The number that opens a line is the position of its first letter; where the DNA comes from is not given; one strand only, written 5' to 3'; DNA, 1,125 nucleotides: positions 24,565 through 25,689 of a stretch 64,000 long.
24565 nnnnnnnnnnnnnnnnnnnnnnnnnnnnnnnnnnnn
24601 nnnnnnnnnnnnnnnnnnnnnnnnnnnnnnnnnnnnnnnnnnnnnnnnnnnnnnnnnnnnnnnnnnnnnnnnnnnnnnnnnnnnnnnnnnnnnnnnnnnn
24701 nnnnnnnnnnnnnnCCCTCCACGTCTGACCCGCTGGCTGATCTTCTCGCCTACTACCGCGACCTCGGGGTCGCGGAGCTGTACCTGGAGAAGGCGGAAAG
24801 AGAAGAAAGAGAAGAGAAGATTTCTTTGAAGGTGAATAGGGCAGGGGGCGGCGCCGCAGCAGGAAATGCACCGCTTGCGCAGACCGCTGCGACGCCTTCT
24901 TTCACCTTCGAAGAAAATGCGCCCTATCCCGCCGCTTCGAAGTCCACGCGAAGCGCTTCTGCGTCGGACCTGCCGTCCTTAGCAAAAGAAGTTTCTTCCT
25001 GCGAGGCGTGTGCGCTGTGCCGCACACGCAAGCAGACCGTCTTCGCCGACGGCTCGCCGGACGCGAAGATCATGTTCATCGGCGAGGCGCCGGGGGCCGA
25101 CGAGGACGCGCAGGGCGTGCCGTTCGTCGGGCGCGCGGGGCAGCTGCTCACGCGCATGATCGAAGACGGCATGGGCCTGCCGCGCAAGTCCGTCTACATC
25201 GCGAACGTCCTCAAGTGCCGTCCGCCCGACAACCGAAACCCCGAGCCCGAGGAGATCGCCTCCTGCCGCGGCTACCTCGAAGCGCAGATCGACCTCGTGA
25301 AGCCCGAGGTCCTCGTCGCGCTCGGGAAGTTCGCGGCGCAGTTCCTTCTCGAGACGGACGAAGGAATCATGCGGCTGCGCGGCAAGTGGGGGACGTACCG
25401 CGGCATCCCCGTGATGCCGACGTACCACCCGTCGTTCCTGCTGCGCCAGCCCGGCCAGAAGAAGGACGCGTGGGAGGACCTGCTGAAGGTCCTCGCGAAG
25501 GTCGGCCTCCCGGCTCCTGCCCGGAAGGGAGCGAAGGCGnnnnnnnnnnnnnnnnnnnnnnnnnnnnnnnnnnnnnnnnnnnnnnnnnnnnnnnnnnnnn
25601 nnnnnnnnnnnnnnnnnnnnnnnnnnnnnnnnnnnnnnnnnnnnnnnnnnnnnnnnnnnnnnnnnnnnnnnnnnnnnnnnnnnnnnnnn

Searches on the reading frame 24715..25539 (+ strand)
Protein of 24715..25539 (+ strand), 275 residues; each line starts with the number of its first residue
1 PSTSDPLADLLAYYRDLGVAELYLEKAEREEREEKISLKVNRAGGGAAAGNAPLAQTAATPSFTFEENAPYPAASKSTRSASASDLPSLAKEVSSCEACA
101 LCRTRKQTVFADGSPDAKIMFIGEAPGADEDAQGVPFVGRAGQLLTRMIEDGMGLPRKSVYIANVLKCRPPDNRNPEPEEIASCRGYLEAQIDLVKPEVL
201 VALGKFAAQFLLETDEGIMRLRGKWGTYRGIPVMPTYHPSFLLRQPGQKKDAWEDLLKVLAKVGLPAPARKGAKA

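Call 64: search_protein_families(library=pfam, proteins=[window:24715-25539:+], max_evalue=0.001)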
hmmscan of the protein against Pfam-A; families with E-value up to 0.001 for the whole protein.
window:24715-25539:+ (275 aa): 1 family
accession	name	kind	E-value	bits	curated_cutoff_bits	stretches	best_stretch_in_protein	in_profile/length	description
PF03167.25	UDG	-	2.6e-41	141.4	24.3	1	111-256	2-140/141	Uracil DNA glycosylase superfamily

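Call 71: search_solved_structures(query=window:24715-25539:+, show_alignments=1, max_evalue=0.001)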
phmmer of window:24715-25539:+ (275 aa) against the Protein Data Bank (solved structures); distinct sequences matched with E-value up to 0.001: 30.
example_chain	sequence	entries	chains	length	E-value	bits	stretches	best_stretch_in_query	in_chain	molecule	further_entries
1ui0_A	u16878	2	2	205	2e-49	172.1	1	89-271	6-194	Uracil-DNA Glycosylase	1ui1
4zbx_A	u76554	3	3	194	1.9e-45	159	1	86-260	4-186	Uracil-DNA glycosylase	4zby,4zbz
1l9g_A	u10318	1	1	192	3e-42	148.5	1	89-248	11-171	Conserved hypothetical protein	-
1vk2_A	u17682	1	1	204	3.5e-42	148.3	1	89-248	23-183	Uracil-DNA glycosylase TM0511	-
8iir_A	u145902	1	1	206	7.6e-27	98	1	83-252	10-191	Type-4 uracil-DNA glycosylase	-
6l5a_A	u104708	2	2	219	3.5e-26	95.9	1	83-255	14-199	Uracil DNA glycosylase superfamily protein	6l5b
6iod_A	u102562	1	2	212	3.5e-26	95.8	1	83-252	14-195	Phage SPO1 DNA polymerase-related protein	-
6ajo_A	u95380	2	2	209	3.5e-26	95.8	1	83-252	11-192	Uracil DNA glycosylase superfamily protein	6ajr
6ajs_A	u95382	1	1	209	3.5e-26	95.8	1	83-252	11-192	Uracil DNA glycosylase superfamily protein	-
8iie_A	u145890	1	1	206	3.8e-26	95.8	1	83-252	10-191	Type-4 uracil-DNA glycosylase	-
6l6s_A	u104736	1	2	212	4e-26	95.7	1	83-252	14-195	Phage SPO1 DNA polymerase-related protein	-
6ioc_A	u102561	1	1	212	4.1e-26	95.6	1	83-252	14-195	Phage SPO1 DNA polymerase-related protein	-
8iim_A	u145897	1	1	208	4.2e-26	95.6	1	83-252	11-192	Type-4 uracil-DNA glycosylase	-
6ail_A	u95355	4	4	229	4.3e-26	95.6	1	83-252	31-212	Uracil DNA glycosylase X | Uracil DNA glycosylase superfamily protein | Phage SPO1 DNA polymerase-related protein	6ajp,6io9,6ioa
8iio_A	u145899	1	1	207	4.4e-26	95.6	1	83-252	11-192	Type-4 uracil-DNA glycosylase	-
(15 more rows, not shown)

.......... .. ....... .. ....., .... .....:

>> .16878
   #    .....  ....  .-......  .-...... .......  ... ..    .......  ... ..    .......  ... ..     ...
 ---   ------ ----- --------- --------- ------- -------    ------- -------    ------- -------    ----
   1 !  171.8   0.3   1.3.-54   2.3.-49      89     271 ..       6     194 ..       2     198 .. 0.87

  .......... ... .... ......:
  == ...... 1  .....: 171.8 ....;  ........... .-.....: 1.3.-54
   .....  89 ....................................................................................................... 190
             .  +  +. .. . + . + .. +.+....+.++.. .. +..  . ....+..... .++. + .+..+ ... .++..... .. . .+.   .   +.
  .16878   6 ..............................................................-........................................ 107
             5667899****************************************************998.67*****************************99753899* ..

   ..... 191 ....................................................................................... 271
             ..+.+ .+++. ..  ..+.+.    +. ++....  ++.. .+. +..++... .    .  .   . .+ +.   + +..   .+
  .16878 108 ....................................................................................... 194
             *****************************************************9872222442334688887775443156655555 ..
